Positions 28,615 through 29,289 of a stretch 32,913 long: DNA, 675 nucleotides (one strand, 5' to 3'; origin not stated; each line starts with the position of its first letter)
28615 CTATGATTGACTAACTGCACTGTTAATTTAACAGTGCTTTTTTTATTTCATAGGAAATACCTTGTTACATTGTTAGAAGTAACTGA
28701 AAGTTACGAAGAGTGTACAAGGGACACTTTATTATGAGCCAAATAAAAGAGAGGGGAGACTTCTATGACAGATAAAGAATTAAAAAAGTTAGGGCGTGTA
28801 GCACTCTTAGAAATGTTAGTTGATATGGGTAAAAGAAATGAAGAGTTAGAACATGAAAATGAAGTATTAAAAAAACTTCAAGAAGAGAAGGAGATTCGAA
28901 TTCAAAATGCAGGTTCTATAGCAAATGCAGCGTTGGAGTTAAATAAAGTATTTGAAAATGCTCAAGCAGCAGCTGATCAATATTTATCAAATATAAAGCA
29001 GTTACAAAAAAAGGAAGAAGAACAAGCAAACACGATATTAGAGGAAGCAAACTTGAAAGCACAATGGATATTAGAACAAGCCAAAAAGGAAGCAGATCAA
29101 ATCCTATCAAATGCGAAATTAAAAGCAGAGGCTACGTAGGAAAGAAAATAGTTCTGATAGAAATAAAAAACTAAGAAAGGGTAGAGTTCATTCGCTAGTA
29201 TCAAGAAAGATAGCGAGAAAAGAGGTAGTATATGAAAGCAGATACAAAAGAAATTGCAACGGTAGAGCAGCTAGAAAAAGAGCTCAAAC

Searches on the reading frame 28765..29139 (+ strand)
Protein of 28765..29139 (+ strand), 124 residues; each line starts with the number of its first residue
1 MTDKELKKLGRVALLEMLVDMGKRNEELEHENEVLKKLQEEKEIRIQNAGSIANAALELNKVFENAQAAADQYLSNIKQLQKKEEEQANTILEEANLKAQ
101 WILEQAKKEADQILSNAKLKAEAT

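Call 12: search_protein_families(library=pfam, proteins=[window:28765-29136:+], max_evalue=0.01)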
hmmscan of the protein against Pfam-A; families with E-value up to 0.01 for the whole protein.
window:28765-29136:+ (124 aa): 2 families
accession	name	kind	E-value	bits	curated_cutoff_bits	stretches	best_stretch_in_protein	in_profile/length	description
PF24296.1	SrfA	-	0.002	18.6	27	1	54-99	15-60/73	SrfA protein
PF16140.10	DUF4848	-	0.0083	16.2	22.8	0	72-119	17-65/216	Domain of unknown function (DUF4848)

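Call 13: search_protein_families(library=ncbifam, proteins=[window:28765-29136:+], max_evalue=0.01)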
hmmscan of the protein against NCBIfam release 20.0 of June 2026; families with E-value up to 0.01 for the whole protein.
window:28765-29136:+ (124 aa): 6 families
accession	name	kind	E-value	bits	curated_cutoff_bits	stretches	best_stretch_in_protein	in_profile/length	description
NF050102.1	DivIVA_Wag31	equivalog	4.4e-05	23.5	260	1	27-123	55-182/256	DivIVA-like cell division protein Wag31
NF005198.1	PRK06669.1-3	equivalog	0.00056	19.2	200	1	33-122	22-110/299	flagellar assembly protein FliH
NF002170.0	PRK01005.1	equivalog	0.0014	18.4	280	1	83-122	24-63/208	V-type ATP synthase subunit E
NF002629.0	PRK02292.1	equivalog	0.0033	17.2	184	1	77-123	7-53/192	V-type ATP synthase subunit E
NF004413.0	PRK05759.1-4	equivalog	0.0079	16.3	197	1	62-123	32-96/156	F0F1 ATP synthase subunit B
NF002233.0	PRK01146.1-1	equivalog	0.0099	15.8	79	0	38-82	49-92/92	DNA-directed RNA polymerase subunit L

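Call 14: find_encoding_contigs(protein=window:28765-29139:+, flank=10000, max_places=10)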
Protein window:28765-29139:+ (124 aa): 23 contigs read that carry it; 10 places shown.
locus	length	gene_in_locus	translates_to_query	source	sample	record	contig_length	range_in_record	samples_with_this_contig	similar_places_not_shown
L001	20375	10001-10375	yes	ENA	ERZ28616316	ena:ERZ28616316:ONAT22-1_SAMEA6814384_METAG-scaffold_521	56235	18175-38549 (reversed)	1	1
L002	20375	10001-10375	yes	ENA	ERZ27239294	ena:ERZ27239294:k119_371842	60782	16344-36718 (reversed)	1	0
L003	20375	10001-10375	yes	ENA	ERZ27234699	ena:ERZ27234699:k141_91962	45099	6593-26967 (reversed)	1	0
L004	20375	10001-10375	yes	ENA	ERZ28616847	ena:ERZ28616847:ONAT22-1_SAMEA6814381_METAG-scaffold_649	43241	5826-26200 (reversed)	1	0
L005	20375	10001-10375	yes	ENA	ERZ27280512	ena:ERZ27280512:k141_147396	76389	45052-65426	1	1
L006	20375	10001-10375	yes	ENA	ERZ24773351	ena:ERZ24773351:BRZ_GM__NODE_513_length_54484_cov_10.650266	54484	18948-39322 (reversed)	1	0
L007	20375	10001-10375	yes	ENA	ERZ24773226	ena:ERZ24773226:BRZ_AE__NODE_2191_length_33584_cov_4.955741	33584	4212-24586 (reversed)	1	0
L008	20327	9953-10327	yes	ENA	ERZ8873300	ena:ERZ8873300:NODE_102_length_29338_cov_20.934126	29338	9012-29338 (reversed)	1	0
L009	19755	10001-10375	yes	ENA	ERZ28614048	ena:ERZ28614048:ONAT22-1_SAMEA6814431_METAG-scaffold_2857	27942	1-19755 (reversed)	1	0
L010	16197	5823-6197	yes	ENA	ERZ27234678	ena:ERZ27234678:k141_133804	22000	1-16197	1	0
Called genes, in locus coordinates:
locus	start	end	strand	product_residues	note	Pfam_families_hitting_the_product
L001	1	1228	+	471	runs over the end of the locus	PF02614:UxaC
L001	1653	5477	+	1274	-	PF04563:RNA_pol_Rpb2_1, PF04561:RNA_pol_Rpb2_2, PF04565:RNA_pol_Rpb2_3, PF10385:RNA_pol_Rpb2_45, PF00562:RNA_pol_Rpb2_6, PF04560:RNA_pol_Rpb2_7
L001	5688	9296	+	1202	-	PF04997:RNA_pol_Rpb1_1, PF00623:RNA_pol_Rpb1_2, PF04983:RNA_pol_Rpb1_3, PF05000:RNA_pol_Rpb1_4, PF04998:RNA_pol_Rpb1_5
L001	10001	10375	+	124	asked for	-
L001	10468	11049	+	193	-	PF10502:Peptidase_S26, PF00717:Peptidase_S24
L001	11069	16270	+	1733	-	PF05738:Cna_B, PF00092:VWA, PF13519:VWA_2, PF24558:DUF7604, PF17802:SpaA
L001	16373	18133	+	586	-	PF16569:GramPos_pilinBB, PF17802:SpaA, PF00746:Gram_pos_anchor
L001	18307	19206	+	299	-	PF04203:Sortase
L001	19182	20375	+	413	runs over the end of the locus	PF05738:Cna_B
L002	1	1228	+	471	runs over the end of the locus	PF02614:UxaC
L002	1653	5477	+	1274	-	PF04563:RNA_pol_Rpb2_1, PF04561:RNA_pol_Rpb2_2, PF04565:RNA_pol_Rpb2_3, PF10385:RNA_pol_Rpb2_45, PF00562:RNA_pol_Rpb2_6, PF04560:RNA_pol_Rpb2_7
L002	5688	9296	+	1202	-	PF04997:RNA_pol_Rpb1_1, PF00623:RNA_pol_Rpb1_2, PF04983:RNA_pol_Rpb1_3, PF05000:RNA_pol_Rpb1_4, PF04998:RNA_pol_Rpb1_5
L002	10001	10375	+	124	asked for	-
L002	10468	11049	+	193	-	PF10502:Peptidase_S26, PF00717:Peptidase_S24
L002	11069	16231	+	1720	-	PF05738:Cna_B, PF00092:VWA, PF13519:VWA_2, PF24558:DUF7604, PF17802:SpaA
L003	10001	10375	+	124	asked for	-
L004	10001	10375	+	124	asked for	-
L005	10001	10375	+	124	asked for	-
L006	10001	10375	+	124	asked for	-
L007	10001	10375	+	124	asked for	-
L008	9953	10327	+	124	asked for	-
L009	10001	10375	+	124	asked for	-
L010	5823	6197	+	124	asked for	-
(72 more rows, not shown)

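Call 18: find_homologous_proteins(query=window:28765-29136:+, max_evalue=0.001)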
Query window:28765-29136:+ (124 aa): 105 proteins with E <= 0.001 among 174 candidates.
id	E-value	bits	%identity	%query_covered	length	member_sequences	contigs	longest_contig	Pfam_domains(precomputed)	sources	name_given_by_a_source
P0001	1.5e-64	232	99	100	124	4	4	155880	-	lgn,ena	-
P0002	5.9e-64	231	99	100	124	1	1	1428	-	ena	-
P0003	3.8e-46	173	80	99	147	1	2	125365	-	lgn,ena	-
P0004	4.6e-43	163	78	98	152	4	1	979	-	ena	-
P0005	1.1e-40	156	72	98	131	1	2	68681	-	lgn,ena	-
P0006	4.3e-31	125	58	98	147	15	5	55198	-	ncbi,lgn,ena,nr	ncbi:MAG: hypothetical protein KH355_01490 [Clostridiales bacterium]|nr:hypothetical protein [Clostr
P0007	1.8e-30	123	51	98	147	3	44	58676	-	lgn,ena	-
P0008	3.4e-19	87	44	100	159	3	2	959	-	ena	-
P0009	3.8e-19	87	62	69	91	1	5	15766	-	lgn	-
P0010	4.7e-18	83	45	94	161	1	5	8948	-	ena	-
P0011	6.9e-18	83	49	63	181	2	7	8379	-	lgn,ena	-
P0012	9.1e-18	82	45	95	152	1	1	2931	-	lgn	-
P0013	1.0e-17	82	44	95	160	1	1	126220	-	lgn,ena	-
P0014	1.0e-17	82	38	100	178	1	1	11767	-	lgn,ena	-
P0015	1.1e-17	82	45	95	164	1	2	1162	-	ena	-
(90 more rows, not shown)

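Call 25: find_related_loci(query=A1, collection=genome_contigs, flank=6000)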
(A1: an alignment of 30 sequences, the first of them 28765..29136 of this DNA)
Query A1 (124 aa) in genome_contigs; peptide patterns used: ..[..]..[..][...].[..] (x = any residue, [..] = any of these).
423 stretches matched a pattern; 301 encode a relative of the query (tblastn E <= 1e-3); the best 80 are kept; 80 distinct loci.
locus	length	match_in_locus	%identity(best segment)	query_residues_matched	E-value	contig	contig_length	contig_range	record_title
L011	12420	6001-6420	57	1-122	6e-41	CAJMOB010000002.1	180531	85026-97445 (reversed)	TPA_asm: uncultured bacterium isolate ERR1430482-bin.12 genome assembly, contig: NODE_48_length_180531_cov_12.287806, wh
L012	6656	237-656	58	1-122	8e-41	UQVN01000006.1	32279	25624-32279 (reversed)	uncultured Clostridiales bacterium isolate UMGS680 genome assembly, contig: NODE_311_length_32279_cov_6.96323, whole gen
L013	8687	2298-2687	46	1-123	2e-26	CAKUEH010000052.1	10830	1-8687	MAG: uncultured Oscillospiraceae bacterium isolate REFINED_METABAT215_TOP10_CONTIGS_1500_ASSEMBLY_K77_MERGED__Hadza_MoBi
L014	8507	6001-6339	44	1-113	3e-26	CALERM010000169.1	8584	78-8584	MAG TPA_asm: uncultured Clostridia bacterium isolate SRR1747065_bin.120_CONCOCT_v1.1_MAG genome assembly, contig: ERZ808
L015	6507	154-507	47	1-118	6e-26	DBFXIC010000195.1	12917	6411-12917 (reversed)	MAG TPA_asm: Anaeromassilibacillus sp. isolate MAG9373 contig195, whole genome shotgun sequence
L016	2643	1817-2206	44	1-123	6e-26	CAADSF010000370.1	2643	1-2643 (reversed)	MAG TPA_asm: uncultured Oscillospiraceae bacterium, isolate HGM13073, WGS project CAADSF010000000 data, contig: SRS82061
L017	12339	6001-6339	43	1-113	1e-25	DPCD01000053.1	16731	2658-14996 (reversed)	MAG TPA_asm: Clostridiales bacterium isolate UBA11529 contig_1312, whole genome shotgun sequence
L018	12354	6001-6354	47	1-122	2e-25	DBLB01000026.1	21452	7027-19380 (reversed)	MAG TPA_asm: Clostridiales bacterium UBA735 UBA735_contig_2256, whole genome shotgun sequence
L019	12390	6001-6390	42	1-123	2e-25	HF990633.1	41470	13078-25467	Firmicutes bacterium CAG:124 genomic scaffold, scf231, whole genome shotgun sequence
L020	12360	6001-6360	42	1-124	5e-25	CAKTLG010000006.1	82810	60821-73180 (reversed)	MAG: uncultured Oscillospiraceae bacterium isolate REFINED_METABAT215_TOP10_CONTIGS_1500_ASSEMBLY_K77_MERGED__Hadza_MoBi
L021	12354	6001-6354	46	1-111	5e-25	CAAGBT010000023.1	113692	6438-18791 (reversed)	MAG TPA_asm: uncultured Oscillospiraceae bacterium, isolate HGM13125, WGS project CAAGBT010000000 data, contig: SRS47607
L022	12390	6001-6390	42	1-123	2e-24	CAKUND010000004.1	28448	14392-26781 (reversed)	MAG: uncultured Oscillospiraceae bacterium isolate REFINED_METABAT215_TOP10_CONTIGS_1500_ASSEMBLY_K77_MERGED__Hadza_MoBi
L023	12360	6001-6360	42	1-120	3e-24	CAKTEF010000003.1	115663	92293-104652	MAG: uncultured Faecalibacterium sp. isolate REFINED_METABAT215_TOP10_CONTIGS_1500_ASSEMBLY_K77_MERGED__Hadza_MoBio_hadz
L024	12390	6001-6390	42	1-123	5e-24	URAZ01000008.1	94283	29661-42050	uncultured Clostridiales bacterium isolate UMGS830 genome assembly, contig: NODE_66_length_94283_cov_10.289005, whole ge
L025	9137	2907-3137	56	1-77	2e-22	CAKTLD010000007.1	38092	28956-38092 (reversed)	MAG: uncultured Oscillospiraceae bacterium isolate REFINED_METABAT215_TOP10_CONTIGS_1500_ASSEMBLY_K77_MERGED__Hadza_MoBi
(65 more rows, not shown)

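Call 28: find_encoding_contigs(protein=P0003, flank=8000, max_places=3)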
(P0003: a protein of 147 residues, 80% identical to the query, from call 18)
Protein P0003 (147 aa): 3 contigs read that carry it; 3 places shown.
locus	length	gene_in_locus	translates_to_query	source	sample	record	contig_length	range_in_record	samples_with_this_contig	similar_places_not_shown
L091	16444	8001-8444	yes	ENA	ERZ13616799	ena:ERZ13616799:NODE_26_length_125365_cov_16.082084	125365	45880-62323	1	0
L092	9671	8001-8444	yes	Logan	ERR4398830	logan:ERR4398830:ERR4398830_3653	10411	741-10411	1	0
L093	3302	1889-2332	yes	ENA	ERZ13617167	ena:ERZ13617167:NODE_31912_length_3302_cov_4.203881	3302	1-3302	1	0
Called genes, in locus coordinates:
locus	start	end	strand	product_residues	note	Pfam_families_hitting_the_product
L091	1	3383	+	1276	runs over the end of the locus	PF04563:RNA_pol_Rpb2_1, PF04561:RNA_pol_Rpb2_2, PF04565:RNA_pol_Rpb2_3, PF10385:RNA_pol_Rpb2_45, PF00562:RNA_pol_Rpb2_6, PF04560:RNA_pol_Rpb2_7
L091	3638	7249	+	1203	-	PF04997:RNA_pol_Rpb1_1, PF00623:RNA_pol_Rpb1_2, PF04983:RNA_pol_Rpb1_3, PF05000:RNA_pol_Rpb1_4, PF04998:RNA_pol_Rpb1_5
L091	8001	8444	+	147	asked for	-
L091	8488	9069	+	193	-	PF10502:Peptidase_S26, PF00717:Peptidase_S24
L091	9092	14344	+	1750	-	PF05738:Cna_B, PF13519:VWA_2, PF24558:DUF7604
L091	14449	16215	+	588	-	PF16569:GramPos_pilinBB (weak), PF17802:SpaA, PF00746:Gram_pos_anchor (weak)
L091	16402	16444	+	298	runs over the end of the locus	PF04203:Sortase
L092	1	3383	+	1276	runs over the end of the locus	PF04563:RNA_pol_Rpb2_1, PF04561:RNA_pol_Rpb2_2, PF04565:RNA_pol_Rpb2_3, PF10385:RNA_pol_Rpb2_45, PF00562:RNA_pol_Rpb2_6, PF04560:RNA_pol_Rpb2_7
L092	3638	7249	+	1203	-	PF04997:RNA_pol_Rpb1_1, PF00623:RNA_pol_Rpb1_2, PF04983:RNA_pol_Rpb1_3, PF05000:RNA_pol_Rpb1_4, PF04998:RNA_pol_Rpb1_5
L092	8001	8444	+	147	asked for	-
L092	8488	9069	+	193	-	PF10502:Peptidase_S26, PF00717:Peptidase_S24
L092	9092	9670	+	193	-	?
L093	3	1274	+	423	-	?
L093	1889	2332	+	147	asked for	-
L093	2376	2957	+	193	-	PF10502:Peptidase_S26, PF00717:Peptidase_S24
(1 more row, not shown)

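Call 29: find_encoding_contigs(protein=P0005, flank=8000, max_places=3)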
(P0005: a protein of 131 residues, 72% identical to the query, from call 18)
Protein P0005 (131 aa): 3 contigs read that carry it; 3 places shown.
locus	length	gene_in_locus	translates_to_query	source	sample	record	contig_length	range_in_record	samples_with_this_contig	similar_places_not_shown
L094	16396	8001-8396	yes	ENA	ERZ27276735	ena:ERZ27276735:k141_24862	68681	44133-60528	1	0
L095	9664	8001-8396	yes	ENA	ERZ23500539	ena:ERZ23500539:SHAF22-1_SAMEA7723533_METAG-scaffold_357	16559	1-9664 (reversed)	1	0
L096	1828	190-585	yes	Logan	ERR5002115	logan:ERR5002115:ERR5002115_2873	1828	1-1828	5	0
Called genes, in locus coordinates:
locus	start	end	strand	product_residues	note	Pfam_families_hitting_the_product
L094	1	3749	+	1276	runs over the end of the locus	PF04563:RNA_pol_Rpb2_1, PF04561:RNA_pol_Rpb2_2, PF04565:RNA_pol_Rpb2_3, PF10385:RNA_pol_Rpb2_45, PF00562:RNA_pol_Rpb2_6, PF04560:RNA_pol_Rpb2_7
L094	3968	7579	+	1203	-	PF04997:RNA_pol_Rpb1_1, PF00623:RNA_pol_Rpb1_2, PF04983:RNA_pol_Rpb1_3, PF05000:RNA_pol_Rpb1_4, PF04998:RNA_pol_Rpb1_5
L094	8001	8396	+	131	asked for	-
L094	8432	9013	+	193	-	PF10502:Peptidase_S26, PF00717:Peptidase_S24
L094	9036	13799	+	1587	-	PF05738:Cna_B, PF00092:VWA, PF13519:VWA_2, PF24558:DUF7604, PF17802:SpaA, PF00746:Gram_pos_anchor (faint)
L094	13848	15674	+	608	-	PF16569:GramPos_pilinBB, PF17802:SpaA, PF00746:Gram_pos_anchor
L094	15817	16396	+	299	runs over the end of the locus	PF04203:Sortase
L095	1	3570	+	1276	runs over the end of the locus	PF04563:RNA_pol_Rpb2_1, PF04561:RNA_pol_Rpb2_2, PF04565:RNA_pol_Rpb2_3, PF10385:RNA_pol_Rpb2_45, PF00562:RNA_pol_Rpb2_6, PF04560:RNA_pol_Rpb2_7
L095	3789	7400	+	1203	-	PF04997:RNA_pol_Rpb1_1, PF00623:RNA_pol_Rpb1_2, PF04983:RNA_pol_Rpb1_3, PF05000:RNA_pol_Rpb1_4, PF04998:RNA_pol_Rpb1_5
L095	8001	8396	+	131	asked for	-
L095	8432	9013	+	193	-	PF10502:Peptidase_S26, PF00717:Peptidase_S24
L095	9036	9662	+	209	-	?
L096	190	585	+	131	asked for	-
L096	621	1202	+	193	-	PF10502:Peptidase_S26, PF00717:Peptidase_S24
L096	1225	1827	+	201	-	?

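Call 30: find_encoding_contigs(protein=P0007, flank=8000, max_places=4)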
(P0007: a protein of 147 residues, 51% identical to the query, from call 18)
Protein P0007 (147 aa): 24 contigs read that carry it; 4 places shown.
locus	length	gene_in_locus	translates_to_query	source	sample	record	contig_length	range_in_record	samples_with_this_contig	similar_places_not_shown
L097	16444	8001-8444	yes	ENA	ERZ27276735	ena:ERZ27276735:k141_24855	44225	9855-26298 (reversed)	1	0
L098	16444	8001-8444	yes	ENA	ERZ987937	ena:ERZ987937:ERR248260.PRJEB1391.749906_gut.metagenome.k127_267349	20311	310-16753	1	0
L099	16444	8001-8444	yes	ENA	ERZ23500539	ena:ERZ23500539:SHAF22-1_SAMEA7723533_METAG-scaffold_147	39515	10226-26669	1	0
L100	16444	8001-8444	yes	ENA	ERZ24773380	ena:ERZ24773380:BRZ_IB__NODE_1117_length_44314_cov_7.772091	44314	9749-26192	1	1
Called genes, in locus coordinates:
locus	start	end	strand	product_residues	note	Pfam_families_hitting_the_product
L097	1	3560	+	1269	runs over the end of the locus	PF04563:RNA_pol_Rpb2_1, PF04561:RNA_pol_Rpb2_2, PF04565:RNA_pol_Rpb2_3, PF10385:RNA_pol_Rpb2_45, PF00562:RNA_pol_Rpb2_6, PF04560:RNA_pol_Rpb2_7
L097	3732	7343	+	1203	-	PF04997:RNA_pol_Rpb1_1, PF00623:RNA_pol_Rpb1_2, PF04983:RNA_pol_Rpb1_3, PF05000:RNA_pol_Rpb1_4, PF04998:RNA_pol_Rpb1_5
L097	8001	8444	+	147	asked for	-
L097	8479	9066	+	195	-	PF10502:Peptidase_S26, PF00717:Peptidase_S24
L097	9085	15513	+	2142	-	PF20597:pAdhesive_15, PF05738:Cna_B, PF00092:VWA, PF13519:VWA_2, PF24558:DUF7604, PF17802:SpaA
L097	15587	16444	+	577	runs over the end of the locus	PF16569:GramPos_pilinBB, PF17802:SpaA, PF00746:Gram_pos_anchor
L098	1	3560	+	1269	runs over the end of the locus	PF04563:RNA_pol_Rpb2_1, PF04561:RNA_pol_Rpb2_2, PF04565:RNA_pol_Rpb2_3, PF10385:RNA_pol_Rpb2_45, PF00562:RNA_pol_Rpb2_6, PF04560:RNA_pol_Rpb2_7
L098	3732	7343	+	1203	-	PF04997:RNA_pol_Rpb1_1, PF00623:RNA_pol_Rpb1_2, PF04983:RNA_pol_Rpb1_3, PF05000:RNA_pol_Rpb1_4, PF04998:RNA_pol_Rpb1_5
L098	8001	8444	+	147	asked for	-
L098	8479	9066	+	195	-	PF10502:Peptidase_S26, PF00717:Peptidase_S24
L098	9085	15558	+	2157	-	PF20597:pAdhesive_15, PF05738:Cna_B, PF00092:VWA, PF13519:VWA_2, PF24558:DUF7604, PF17802:SpaA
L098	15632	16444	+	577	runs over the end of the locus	PF16569:GramPos_pilinBB, PF17802:SpaA, PF00746:Gram_pos_anchor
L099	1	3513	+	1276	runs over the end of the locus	PF04563:RNA_pol_Rpb2_1, PF04561:RNA_pol_Rpb2_2, PF04565:RNA_pol_Rpb2_3, PF10385:RNA_pol_Rpb2_45, PF00562:RNA_pol_Rpb2_6, PF04560:RNA_pol_Rpb2_7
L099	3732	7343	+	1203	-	PF04997:RNA_pol_Rpb1_1, PF00623:RNA_pol_Rpb1_2, PF04983:RNA_pol_Rpb1_3, PF05000:RNA_pol_Rpb1_4, PF04998:RNA_pol_Rpb1_5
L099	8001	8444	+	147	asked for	-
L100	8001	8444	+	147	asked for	-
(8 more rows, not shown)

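Call 48: find_encoding_contigs(protein=P0006, flank=3000, max_places=5)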
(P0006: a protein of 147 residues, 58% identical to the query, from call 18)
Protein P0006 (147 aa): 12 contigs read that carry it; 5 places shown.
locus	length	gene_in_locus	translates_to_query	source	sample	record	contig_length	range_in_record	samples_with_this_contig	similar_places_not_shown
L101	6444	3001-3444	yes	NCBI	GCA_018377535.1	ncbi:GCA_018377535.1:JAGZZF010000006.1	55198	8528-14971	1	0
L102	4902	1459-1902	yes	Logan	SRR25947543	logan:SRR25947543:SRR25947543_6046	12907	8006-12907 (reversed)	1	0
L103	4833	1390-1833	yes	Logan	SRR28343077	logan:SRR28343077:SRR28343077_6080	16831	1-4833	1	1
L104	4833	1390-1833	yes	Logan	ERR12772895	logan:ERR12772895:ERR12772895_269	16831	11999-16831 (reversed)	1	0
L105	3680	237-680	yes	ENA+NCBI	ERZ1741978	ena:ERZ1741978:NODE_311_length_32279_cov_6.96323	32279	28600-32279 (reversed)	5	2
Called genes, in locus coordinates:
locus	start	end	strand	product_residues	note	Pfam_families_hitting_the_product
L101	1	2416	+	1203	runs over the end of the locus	PF04997:RNA_pol_Rpb1_1, PF00623:RNA_pol_Rpb1_2, PF04983:RNA_pol_Rpb1_3, PF05000:RNA_pol_Rpb1_4, PF04998:RNA_pol_Rpb1_5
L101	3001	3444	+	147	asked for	-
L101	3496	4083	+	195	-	PF10502:Peptidase_S26, PF00717:Peptidase_S24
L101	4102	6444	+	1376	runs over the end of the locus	PF20597:pAdhesive_15, PF05738:Cna_B, PF17802:SpaA, PF00746:Gram_pos_anchor (weak)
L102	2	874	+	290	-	?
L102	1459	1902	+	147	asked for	-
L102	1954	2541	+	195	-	PF10502:Peptidase_S26, PF00717:Peptidase_S24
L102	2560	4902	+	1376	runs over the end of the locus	PF20597:pAdhesive_15, PF05738:Cna_B, PF17802:SpaA, PF00746:Gram_pos_anchor (weak)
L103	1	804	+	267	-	?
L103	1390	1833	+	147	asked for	-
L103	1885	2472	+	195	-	PF10502:Peptidase_S26, PF00717:Peptidase_S24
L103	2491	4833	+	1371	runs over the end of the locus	PF20597:pAdhesive_15, PF05738:Cna_B, PF17802:SpaA, PF00746:Gram_pos_anchor (weak)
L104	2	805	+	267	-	?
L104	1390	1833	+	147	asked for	-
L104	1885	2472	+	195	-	PF10502:Peptidase_S26, PF00717:Peptidase_S24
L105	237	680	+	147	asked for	-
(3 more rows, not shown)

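Call 49: find_encoding_contigs(protein=P0001, flank=3000, max_places=5)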
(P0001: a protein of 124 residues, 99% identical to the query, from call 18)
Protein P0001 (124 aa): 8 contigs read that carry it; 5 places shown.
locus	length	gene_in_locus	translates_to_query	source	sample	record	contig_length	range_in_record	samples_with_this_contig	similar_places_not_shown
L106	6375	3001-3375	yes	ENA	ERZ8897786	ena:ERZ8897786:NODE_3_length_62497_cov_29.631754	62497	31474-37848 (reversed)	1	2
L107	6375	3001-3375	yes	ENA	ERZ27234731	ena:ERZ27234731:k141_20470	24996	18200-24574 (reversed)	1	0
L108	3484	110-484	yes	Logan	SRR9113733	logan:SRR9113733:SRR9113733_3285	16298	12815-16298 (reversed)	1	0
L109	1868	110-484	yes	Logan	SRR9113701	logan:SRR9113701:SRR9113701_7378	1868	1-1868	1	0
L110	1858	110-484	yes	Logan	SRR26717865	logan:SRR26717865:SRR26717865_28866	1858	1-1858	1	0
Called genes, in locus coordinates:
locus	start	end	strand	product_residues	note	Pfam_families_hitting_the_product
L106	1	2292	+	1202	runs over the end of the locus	PF04997:RNA_pol_Rpb1_1, PF00623:RNA_pol_Rpb1_2, PF04983:RNA_pol_Rpb1_3, PF05000:RNA_pol_Rpb1_4, PF04998:RNA_pol_Rpb1_5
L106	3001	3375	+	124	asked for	-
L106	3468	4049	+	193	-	PF10502:Peptidase_S26, PF00717:Peptidase_S24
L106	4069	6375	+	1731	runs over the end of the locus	PF05738:Cna_B, PF00092:VWA, PF13519:VWA_2, PF24558:DUF7604, PF17802:SpaA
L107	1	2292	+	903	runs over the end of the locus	?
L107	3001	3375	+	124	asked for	-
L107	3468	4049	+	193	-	PF10502:Peptidase_S26, PF00717:Peptidase_S24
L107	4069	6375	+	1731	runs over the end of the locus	PF05738:Cna_B, PF00092:VWA, PF13519:VWA_2, PF24558:DUF7604, PF17802:SpaA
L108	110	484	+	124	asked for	-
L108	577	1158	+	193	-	PF10502:Peptidase_S26, PF00717:Peptidase_S24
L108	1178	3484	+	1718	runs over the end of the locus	PF05738:Cna_B, PF00092:VWA, PF13519:VWA_2, PF24558:DUF7604, PF17802:SpaA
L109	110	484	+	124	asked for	-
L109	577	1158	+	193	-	PF10502:Peptidase_S26, PF00717:Peptidase_S24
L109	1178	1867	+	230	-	?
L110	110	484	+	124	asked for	-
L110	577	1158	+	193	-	PF10502:Peptidase_S26, PF00717:Peptidase_S24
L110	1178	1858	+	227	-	?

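Call 62: find_encoding_contigs(protein=P0009, flank=4000, max_places=4)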
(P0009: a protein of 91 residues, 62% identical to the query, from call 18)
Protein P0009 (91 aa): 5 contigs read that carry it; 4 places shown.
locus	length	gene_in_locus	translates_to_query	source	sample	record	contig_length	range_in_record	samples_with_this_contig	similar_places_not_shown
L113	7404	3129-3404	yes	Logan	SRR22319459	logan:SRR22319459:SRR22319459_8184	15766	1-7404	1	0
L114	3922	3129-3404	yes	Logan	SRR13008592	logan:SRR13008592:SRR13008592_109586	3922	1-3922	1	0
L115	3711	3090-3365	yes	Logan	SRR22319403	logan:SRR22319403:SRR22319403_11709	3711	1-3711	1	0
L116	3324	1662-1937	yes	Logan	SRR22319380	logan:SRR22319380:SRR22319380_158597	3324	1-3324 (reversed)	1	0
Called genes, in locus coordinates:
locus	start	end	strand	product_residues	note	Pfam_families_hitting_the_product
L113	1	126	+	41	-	?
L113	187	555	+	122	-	-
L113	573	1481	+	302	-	PF03069:FmdA_AmdA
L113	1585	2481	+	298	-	PF02661:Fic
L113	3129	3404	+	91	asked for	-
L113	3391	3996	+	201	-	PF10502:Peptidase_S26, PF00717:Peptidase_S24 (weak)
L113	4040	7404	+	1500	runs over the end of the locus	PF05737:Collagen_bind, PF17802:SpaA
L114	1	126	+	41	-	?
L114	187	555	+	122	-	-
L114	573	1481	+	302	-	PF03069:FmdA_AmdA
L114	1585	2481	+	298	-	PF02661:Fic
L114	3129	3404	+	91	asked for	-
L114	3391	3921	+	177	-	?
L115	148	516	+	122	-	-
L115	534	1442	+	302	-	PF03069:FmdA_AmdA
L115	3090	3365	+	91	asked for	-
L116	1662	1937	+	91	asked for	-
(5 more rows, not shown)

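Call 63: find_encoding_contigs(protein=P0004, flank=4000, max_places=4)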
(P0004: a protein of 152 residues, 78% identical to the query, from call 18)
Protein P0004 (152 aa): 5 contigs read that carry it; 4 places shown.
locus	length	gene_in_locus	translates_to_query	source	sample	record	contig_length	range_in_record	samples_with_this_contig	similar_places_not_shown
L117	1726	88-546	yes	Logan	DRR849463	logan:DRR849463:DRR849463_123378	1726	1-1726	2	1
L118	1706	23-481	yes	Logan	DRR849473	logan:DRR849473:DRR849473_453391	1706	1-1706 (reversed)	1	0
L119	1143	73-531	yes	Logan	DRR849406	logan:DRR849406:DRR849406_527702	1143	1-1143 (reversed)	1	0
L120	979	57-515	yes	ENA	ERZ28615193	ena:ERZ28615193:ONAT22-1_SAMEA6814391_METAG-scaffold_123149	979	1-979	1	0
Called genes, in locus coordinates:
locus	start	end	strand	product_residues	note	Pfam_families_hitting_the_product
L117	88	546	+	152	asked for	-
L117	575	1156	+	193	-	PF10502:Peptidase_S26, PF00717:Peptidase_S24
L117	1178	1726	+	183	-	?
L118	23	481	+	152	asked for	-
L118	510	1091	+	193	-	PF10502:Peptidase_S26, PF00717:Peptidase_S24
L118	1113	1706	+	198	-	?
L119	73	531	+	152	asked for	-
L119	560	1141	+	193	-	PF10502:Peptidase_S26, PF00717:Peptidase_S24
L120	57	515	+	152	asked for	-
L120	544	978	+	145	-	?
